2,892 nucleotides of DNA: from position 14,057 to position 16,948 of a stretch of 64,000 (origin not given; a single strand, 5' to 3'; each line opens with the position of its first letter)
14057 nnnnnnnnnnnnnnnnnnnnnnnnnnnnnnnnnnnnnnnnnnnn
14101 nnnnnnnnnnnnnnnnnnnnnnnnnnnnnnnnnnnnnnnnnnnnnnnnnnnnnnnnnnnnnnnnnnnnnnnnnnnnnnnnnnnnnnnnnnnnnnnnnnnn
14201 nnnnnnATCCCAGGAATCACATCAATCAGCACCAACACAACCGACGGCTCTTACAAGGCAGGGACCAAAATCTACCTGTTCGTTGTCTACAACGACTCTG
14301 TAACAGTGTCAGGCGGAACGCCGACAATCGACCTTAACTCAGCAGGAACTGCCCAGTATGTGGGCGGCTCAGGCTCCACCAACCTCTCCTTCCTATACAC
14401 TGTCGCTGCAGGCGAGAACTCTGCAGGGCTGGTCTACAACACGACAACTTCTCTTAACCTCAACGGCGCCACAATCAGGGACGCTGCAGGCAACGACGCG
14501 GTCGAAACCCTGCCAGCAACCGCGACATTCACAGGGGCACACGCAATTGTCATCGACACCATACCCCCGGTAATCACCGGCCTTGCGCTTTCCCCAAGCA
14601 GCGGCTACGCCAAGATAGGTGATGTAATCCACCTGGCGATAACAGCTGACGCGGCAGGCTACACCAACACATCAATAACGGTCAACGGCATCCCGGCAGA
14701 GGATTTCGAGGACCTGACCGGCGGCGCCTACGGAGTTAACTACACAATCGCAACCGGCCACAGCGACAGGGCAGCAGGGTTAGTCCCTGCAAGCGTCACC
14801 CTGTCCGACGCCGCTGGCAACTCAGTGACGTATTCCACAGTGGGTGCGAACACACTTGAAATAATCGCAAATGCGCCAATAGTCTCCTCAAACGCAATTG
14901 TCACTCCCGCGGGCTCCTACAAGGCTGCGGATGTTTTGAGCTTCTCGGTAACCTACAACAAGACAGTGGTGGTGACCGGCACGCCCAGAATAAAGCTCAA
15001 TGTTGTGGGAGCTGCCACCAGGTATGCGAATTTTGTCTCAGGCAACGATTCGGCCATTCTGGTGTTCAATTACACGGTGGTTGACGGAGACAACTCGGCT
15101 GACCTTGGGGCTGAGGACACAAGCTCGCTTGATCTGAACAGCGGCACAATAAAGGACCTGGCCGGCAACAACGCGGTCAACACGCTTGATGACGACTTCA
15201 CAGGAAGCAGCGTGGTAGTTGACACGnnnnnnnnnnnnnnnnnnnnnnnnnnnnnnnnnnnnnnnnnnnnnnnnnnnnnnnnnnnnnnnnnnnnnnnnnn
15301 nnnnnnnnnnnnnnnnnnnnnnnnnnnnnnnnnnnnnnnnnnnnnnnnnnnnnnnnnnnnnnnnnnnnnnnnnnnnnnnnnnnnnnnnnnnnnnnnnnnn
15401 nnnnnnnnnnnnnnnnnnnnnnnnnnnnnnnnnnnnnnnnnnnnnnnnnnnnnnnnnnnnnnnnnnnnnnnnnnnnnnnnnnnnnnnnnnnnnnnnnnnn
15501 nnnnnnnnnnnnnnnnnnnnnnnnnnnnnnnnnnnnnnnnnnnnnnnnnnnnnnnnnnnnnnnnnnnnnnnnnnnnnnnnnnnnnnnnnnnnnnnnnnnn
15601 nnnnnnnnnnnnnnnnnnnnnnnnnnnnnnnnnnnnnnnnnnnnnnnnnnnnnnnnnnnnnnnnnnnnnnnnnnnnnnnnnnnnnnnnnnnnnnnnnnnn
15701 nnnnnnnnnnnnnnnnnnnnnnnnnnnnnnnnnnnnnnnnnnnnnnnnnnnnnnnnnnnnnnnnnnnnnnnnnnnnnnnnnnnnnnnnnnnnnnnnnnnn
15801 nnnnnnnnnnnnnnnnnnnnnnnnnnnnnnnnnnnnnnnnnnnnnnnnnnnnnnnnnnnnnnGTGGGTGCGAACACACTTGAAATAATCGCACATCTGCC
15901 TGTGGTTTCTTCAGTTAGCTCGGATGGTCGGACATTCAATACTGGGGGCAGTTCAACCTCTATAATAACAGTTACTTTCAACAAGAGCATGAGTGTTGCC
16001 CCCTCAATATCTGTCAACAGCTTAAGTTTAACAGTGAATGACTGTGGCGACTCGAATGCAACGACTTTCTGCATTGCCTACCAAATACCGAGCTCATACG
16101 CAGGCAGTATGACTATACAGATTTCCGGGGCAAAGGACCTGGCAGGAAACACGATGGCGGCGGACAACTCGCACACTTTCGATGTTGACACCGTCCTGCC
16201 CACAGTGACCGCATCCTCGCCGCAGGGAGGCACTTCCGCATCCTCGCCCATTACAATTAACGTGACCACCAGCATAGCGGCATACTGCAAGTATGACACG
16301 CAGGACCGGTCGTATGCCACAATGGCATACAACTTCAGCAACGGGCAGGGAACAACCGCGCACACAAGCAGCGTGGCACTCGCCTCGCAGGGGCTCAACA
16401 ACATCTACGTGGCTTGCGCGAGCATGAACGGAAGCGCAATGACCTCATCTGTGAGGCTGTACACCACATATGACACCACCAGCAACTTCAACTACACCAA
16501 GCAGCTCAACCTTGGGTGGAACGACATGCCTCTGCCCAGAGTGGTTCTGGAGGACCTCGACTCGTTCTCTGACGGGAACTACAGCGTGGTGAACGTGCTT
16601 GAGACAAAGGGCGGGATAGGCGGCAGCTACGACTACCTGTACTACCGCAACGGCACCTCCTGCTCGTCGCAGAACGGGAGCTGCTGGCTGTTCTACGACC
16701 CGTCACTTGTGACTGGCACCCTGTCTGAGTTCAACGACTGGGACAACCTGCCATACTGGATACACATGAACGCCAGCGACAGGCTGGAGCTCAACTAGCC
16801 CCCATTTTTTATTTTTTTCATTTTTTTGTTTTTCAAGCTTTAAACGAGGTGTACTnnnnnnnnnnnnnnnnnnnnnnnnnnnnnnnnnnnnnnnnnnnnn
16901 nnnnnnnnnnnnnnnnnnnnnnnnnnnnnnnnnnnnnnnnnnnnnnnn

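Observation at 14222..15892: Two perfectly identical 648-bp direct repeats inside a 1020-aa surface-protein gene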

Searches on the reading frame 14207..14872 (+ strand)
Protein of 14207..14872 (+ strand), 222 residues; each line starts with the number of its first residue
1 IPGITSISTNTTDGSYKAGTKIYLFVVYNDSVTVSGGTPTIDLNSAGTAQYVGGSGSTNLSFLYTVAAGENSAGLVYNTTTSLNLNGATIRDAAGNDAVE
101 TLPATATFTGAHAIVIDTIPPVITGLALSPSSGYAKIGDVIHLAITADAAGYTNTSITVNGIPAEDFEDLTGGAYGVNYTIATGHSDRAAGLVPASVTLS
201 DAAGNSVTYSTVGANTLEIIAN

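Call 51: predict_structure(alignment_id=A2)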
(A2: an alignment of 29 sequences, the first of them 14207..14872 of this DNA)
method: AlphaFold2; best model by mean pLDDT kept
length: 222 residues; sequences in the alignment: 29
mean_pLDDT: 87.7   pTM: 0.79
mean pLDDT of the five models: 87.7, 87.2, 85.3, 82.7, 78.9
residues with pLDDT >= 90: 135; 70-90: 63; 50-70: 14; < 50: 10
segments of 3 or more residues with pLDDT < 50: 213-222
pLDDT, mean of each block of 10 residues (from residue 1): 96 96 98 98 96 98 97 90 96 98 90 94 89 79 89 88 88 88 64 77 89 44 42
secondary structure, 60 per line:
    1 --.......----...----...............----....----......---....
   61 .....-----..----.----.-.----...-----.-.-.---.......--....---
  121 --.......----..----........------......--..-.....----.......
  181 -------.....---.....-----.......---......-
elements in order: E3-9 E14-16 E21-35 E40-43 E48-53 E57-65 E89-91 H105-111 E114-117 E123-129 E140-147 E157-159 E165-169 E174-180 E196-200 E206-212 E216-221

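Call 56: fold_search(model_id=the predicted structure, library=pdb)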
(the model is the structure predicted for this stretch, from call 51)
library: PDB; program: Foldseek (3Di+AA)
matches with E <= 10: 1965; with E <= 0.001: 0
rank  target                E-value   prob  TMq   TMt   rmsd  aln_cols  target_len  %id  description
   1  4uj6                  1.3e-03  0.93  0.21  0.08  16.2       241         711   12  Structure of surface layer protein SbsC, domains 1-6 (released 2016-04-27)
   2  4uic                  1.4e-03  0.93  0.21  0.09  16.1       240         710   11  Crystal structure of the S-layer protein rSbsC(31-844) (released 2016-04-13)
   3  8za9_E                1.5e-03  0.96  0.28  0.16  10.9       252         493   11  Cryo-EM structure of HBMBPP-BTN2A1-BTN3A1 complex (released 2025-04-30)
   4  4ffv_C                1.5e-03  0.60  0.17  0.18  14.6       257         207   11  Crystal Structure of Dipeptidyl Peptidase IV (DPP4, DPP-IV, CD26) in Complex with 11A19 Fab (released 2012-12-12)
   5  1tzg_I                1.7e-03  0.94  0.24  0.23  13.6       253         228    8  Crystal structure of HIV-1 neutralizing human Fab 4E10 in complex with a 13-residue peptide containing the 4E10 epitop (released 2005-03-01)
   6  8wae_A                2.0e-03  1.00  0.25  0.41   6.0       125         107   14  Crystal structure of a novel porphyran-binding carbohydrate binding module (released 2024-09-11)
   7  9bp1_A                2.0e-03  0.85  0.22  0.22  13.8       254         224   11  Rhesus macaque ITS110.01 Fab in complex with SIV Env MPER peptide (released 2025-01-15)
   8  7kbp_B                2.1e-03  0.95  0.26  0.26  11.6       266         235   11  Herceptin Diabody with R83T, E85C Mutations (released 2021-03-10)
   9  7qu2_A                2.4e-03  0.95  0.25  0.25  13.3       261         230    9  Junin virus GP1 glycoprotein in complex with Fab fragment of antibody JUN1 (released 2022-02-09)
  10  7txw_H                2.5e-03  0.96  0.25  0.25  13.2       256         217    9  Crystal structure of the complex of the malaria sexual stage protein and vaccine target Pfs25 with the Fab fragment of (released 2023-04-12)
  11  8zhr_F                2.5e-03  0.96  0.27  0.16  10.2       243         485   10  Cryo-EM structure of the full-length pAg-bound BTN2A1-BTN3A1-BTN3A2 complex (released 2025-11-26)
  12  6vup                  2.5e-03  0.94  0.24  0.23  12.0       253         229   11  Reverse Transcriptase Diabody with R83T/E85C Mutations (released 2021-02-17)
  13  8gb5_C                2.5e-03  0.92  0.25  0.26  15.7       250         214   10  Crystal structure of SARS-CoV-2 receptor binding domain in complex with neutralizing antibody 25F9 (released 2023-05-24)
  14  7rku_J                2.5e-03  0.91  0.26  0.25  13.8       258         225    8  Structure of the SARS-CoV-2 receptor binding domain in complex with the human neutralizing antibody Fab fragment, C022 (released 2021-09-22)
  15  5mp6_H                2.8e-03  0.90  0.23  0.22  14.9       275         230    9  Structure of the Unliganded Fab from HIV-1 Neutralizing Antibody CAP248-2B that Binds to the gp120 C-terminus - gp41 I (released 2016-12-28)
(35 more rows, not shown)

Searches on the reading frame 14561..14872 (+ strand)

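Call 82: search_protein_families(library=ncbifam, proteins=[window:14561-14872:+], max_evalue=1)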
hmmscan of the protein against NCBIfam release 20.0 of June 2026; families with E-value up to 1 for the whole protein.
window:14561-14872:+ (104 aa): 0 families

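Call 84: search_protein_families(library=pfam, proteins=[window:14561-14872:+], max_evalue=10)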
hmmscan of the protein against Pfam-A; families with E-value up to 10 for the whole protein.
window:14561-14872:+ (104 aa): 1 family
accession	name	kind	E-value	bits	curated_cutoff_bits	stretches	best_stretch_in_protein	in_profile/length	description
PF22122.2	InlK_D2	-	0.11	13.3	26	1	34-70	56-92/112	Internalin K domain D2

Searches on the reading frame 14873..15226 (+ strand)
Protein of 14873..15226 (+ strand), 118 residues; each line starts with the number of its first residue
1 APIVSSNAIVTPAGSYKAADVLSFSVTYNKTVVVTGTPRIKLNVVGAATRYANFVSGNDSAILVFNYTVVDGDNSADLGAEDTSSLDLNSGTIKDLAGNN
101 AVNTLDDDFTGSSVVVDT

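Call 84: search_protein_families(library=pfam, proteins=[window:14873-15226:+], max_evalue=10)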
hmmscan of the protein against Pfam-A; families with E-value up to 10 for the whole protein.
window:14873-15226:+ (118 aa): 1 family
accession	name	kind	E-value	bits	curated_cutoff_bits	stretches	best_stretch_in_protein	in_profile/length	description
PF21060.3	Reovirus_L2_6th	-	0.021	15.6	27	1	15-66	22-69/98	Reovirus core-spike protein lambda-2 (L2), 6th domain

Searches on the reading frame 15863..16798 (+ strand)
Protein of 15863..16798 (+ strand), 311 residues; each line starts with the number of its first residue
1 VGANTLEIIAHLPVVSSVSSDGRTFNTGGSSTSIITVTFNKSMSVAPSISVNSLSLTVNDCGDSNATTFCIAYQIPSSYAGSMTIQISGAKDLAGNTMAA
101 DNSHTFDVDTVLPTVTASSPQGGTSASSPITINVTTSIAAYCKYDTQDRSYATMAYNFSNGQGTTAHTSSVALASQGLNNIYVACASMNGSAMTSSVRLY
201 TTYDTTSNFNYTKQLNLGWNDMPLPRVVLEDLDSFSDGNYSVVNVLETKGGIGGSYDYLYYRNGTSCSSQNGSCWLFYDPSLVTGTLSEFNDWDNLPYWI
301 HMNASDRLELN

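Call 29: find_homologous_proteins(query=window:15896-16795:+, max_evalue=0.00001)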
Query window:15896-16795:+ (300 aa): 2 proteins with E <= 0.00001 among 1316 candidates.
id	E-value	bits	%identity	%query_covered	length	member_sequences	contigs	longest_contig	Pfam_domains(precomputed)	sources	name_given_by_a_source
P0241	3.2e-75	271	47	72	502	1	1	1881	PF19077.7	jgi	-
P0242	6.2e-37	146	46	53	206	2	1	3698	-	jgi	-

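Call 76: find_encoding_contigs(protein=window:15863-16798:+, flank=10000, max_places=10)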
Protein window:15863-16798:+ (311 aa): no gene with exactly this product is on record in the collection.

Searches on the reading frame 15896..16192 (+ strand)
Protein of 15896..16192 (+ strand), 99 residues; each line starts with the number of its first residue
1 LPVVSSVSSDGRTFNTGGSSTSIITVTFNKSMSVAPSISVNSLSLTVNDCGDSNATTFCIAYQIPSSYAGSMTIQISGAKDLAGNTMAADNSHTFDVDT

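Call 84: search_protein_families(library=pfam, proteins=[window:15896-16192:+], max_evalue=10)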
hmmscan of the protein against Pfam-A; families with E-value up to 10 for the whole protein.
window:15896-16192:+ (99 aa): 1 family
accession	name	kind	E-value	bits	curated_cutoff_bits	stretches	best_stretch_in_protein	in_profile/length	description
PF13205.12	Big_5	-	7.8e-05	23.8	23.6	1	14-95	15-103/105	Bacterial Ig-like domain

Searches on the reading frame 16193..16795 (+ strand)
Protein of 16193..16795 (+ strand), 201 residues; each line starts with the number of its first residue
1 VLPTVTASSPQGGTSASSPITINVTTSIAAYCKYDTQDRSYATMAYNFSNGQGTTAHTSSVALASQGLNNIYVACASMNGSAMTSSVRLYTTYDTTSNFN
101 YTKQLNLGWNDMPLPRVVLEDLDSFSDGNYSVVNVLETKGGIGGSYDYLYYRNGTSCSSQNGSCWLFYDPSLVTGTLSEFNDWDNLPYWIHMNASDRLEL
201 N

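Call 33: find_related_loci(query=A1, collection=metagenome_contigs, flank=10000)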
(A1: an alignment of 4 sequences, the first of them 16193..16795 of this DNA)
Query A1 (201 aa) in metagenome_contigs; peptide patterns used: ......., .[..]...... (x = any residue, [..] = any of these).
116 stretches matched a pattern; 12 encode a relative of the query (tblastn E <= 1e-3); 12 distinct loci.
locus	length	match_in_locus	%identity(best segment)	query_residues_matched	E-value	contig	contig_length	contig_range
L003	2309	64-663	79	1-200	1e-114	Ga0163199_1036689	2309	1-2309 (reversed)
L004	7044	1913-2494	57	3-200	5e-72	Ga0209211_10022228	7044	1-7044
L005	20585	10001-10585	48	1-197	1e-57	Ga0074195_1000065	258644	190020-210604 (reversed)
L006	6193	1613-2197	49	1-197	6e-56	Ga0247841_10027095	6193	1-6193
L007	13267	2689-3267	47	3-197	7e-56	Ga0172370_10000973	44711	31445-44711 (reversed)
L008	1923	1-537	51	17-197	9e-56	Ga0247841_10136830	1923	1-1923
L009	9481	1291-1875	47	1-197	6e-54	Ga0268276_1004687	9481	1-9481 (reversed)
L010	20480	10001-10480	45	42-200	1e-42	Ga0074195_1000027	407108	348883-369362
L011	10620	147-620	47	44-200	9e-43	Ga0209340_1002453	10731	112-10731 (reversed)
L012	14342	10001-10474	47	44-200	2e-43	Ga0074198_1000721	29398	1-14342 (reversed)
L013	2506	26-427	54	67-200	5e-41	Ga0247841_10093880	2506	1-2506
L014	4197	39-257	70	128-200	1e-33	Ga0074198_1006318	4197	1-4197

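Call 38: search_protein_representatives(protein=window:16193-16795:+)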
Query: 201 residues. Proteins with E-value up to 0.001 (for the whole library): 321; up to 1e-10: 114; up to 1e-30: 21. The best 150 are listed.
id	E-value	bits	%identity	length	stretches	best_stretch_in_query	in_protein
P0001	2.5e-128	441.8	100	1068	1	1-201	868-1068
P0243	3.0e-104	363.2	57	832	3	3-200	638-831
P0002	3.2e-95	333.7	78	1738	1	1-200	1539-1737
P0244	7.1e-85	300.0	32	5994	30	14-111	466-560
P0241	3.0e-71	255.5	47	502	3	1-196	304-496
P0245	1.2e-62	227.5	40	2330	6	3-197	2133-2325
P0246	1.1e-60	221.1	40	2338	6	2-197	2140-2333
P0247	1.6e-57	210.7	52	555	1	2-199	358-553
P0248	1.5e-56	207.5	39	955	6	2-96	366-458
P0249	1.8e-52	194.2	42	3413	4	3-200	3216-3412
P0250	2.2e-52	193.9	38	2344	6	3-97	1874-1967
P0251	4.7e-50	186.3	31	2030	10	14-103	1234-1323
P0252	8.0e-45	169.3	30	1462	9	4-82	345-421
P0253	8.7e-44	165.9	32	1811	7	3-97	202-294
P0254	5.5e-41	156.8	34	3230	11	16-93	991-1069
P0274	3.2e-18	82.5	38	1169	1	23-200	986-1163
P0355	1.6e-10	57.4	35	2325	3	3-201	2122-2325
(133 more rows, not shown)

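Call 60: predict_structure(alignment_id=A3)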
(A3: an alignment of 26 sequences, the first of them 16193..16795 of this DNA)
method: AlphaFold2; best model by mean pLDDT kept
length: 201 residues; sequences in the alignment: 26
mean_pLDDT: 94.2   pTM: 0.74
mean pLDDT of the five models: 94.2, 93.6, 93.1, 92.9, 92.5
residues with pLDDT >= 90: 177; 70-90: 18; 50-70: 6; < 50: 0
segments of 3 or more residues with pLDDT < 50: none
pLDDT, mean of each block of 10 residues (from residue 1): 97 95 98 98 98 98 94 97 97 95 97 94 94 96 96 76 86 91 91 97 94
secondary structure, 60 per line:
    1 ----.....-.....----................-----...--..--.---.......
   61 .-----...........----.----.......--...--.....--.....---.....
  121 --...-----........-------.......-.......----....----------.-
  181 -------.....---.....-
elements in order: E5-9 E11-15 E20-35 E54-61 E67-77 E87-93 E101-105 E108-112 H116-120 H132-138 E146-152 H154-160 E165-168 E188-192 E196-200

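Call 64: fold_search(model_id=the predicted structure, library=pdb)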
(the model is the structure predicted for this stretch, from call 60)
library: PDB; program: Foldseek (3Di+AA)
matches with E <= 10: 1717; with E <= 0.001: 0
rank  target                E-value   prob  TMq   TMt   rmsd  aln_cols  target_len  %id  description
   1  2ber                  1.2e-03  0.57  0.21  0.09  15.7       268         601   13  Y370G Active Site Mutant of the Sialidase from Micromonospora viridifaciens in complex with beta-Neu5Ac (sialic acid). (released 2005-04-04)
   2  1ug9                  1.4e-03  0.96  0.33  0.08  14.9       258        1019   14  Crystal Structure of Glucodextranase from Arthrobacter globiformis I42 (released 2003-12-09)
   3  8cka_A                1.5e-03  0.94  0.32  0.15  12.8       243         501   15  Deinococcus radidurans HPI S-layer (released 2023-04-19)
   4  6e57_A                1.8e-03  0.80  0.24  0.14  15.8       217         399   10  Bacteroides ovatus mixed-linkage glucan utilization locus (MLGUL) SGBP-B in complex with mixed-linkage heptasaccharide (released 2019-05-29)
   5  6e57_D                1.8e-03  0.77  0.24  0.15  15.8       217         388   10  Bacteroides ovatus mixed-linkage glucan utilization locus (MLGUL) SGBP-B in complex with mixed-linkage heptasaccharide (released 2019-05-29)
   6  2bzd_C                2.0e-03  0.51  0.21  0.09  15.9       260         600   12  Galactose recognition by the carbohydrate-binding module of a bacterial sialidase. (released 2005-08-19)
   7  6e57_C                2.9e-03  0.69  0.24  0.15  15.9       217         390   10  Bacteroides ovatus mixed-linkage glucan utilization locus (MLGUL) SGBP-B in complex with mixed-linkage heptasaccharide (released 2019-05-29)
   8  1wcq_C                4.3e-03  0.47  0.22  0.10  15.4       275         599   13  Mutagenesis of the Nucleophilic Tyrosine in a Bacterial Sialidase to Phenylalanine. (released 2005-10-12)
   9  7m1b                  4.6e-03  0.60  0.25  0.20  17.7       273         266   10  SusE-like protein BT2857 (released 2021-04-21)
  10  2ca4_A                6.0e-03  1.00  0.33  0.19   4.8       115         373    8  Sulfite dehydrogenase from Starkeya Novella mutant (released 2007-02-20)
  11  3scm_D                6.0e-03  0.82  0.31  0.27  16.6       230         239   11  Crystal structure of autoreactive-Valpha14-Vbeta6 NKT TCR in complex with CD1d-isoglobotrihexosylceramide (released 2011-10-05)
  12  4apq_D                6.7e-03  0.77  0.31  0.26  16.2       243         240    9  Crystal structure of autoreactive-Valpha14-Vbeta6 NKT TCR in complex with CD1d-sulfatide (released 2013-04-24)
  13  6e9b_C                7.1e-03  0.85  0.26  0.15  12.7       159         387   13  Bacteroides ovatus mixed-linkage glucan utilization locus (MLGUL) SGBP-B in complex with mixed-linkage heptasaccharide (released 2019-05-15)
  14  1ya5_A                7.1e-03  0.82  0.29  0.29  12.4       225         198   11  Crystal structure of the titin domains z1z2 in complex with telethonin (released 2005-12-20)
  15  2c9x_A                7.5e-03  1.00  0.33  0.19   4.9       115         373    8  Sulfite dehydrogenase from Starkeya Novella Y236F mutant (released 2006-08-16)
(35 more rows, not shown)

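Call 90: find_encoding_contigs(protein=P0355, flank=3000, max_places=2)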
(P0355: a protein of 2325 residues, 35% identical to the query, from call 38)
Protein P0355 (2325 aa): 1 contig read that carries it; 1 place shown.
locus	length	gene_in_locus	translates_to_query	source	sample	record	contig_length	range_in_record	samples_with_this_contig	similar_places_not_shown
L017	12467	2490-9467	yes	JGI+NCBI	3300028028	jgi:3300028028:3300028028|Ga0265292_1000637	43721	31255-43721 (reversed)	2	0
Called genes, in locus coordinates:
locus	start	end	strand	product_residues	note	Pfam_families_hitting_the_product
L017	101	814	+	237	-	PF22600:MTPAP-like_central (weak), PF01909:NTP_transf_2, PF18765:Polbeta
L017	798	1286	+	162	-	-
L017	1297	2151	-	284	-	PF02498:Bro-N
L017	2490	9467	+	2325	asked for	PF19077:Big_13 (weak), PF19078:Big_12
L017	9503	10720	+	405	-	-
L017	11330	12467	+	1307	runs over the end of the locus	PF19077:Big_13 (weak)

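Call 91: find_encoding_contigs(protein=P0274, flank=3000, max_places=2)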
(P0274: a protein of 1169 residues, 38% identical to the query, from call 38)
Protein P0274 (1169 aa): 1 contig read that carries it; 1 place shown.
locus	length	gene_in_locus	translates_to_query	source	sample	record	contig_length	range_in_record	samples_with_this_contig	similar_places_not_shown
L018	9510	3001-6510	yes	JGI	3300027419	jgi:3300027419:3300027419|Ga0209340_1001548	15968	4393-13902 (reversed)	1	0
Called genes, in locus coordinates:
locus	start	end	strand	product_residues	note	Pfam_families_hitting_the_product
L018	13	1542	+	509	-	PF13598:DUF4139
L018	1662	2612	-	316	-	PF01370:Epimerase, PF16363:GDP_Man_Dehyd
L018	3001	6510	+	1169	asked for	PF13205:Big_5 (faint), PF00630:Filamin (faint), PF19078:Big_12, PF08132:AdoMetDC_leader (faint), PF19078:Big_12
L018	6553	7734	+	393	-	-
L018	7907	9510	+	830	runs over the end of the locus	-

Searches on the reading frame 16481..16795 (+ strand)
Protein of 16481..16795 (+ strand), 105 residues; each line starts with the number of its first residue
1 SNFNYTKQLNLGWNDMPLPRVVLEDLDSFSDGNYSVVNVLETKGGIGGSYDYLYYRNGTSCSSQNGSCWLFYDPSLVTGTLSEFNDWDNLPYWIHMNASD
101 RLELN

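Call 82: search_protein_families(library=ncbifam, proteins=[window:16481-16795:+], max_evalue=1)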
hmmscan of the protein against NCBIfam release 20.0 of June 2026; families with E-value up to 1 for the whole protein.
window:16481-16795:+ (105 aa): 0 families

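Call 84: search_protein_families(library=pfam, proteins=[window:16481-16795:+], max_evalue=10)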
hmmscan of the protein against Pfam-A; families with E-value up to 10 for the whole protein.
window:16481-16795:+ (105 aa): 2 families
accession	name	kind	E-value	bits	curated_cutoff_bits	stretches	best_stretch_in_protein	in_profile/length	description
PF06462.18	Hyd_WA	-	0.069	13.4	21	1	53-69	11-27/30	Propeller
PF11549.13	Sec31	-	0.38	11.1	25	1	7-19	20-32/50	Protein transport protein SEC31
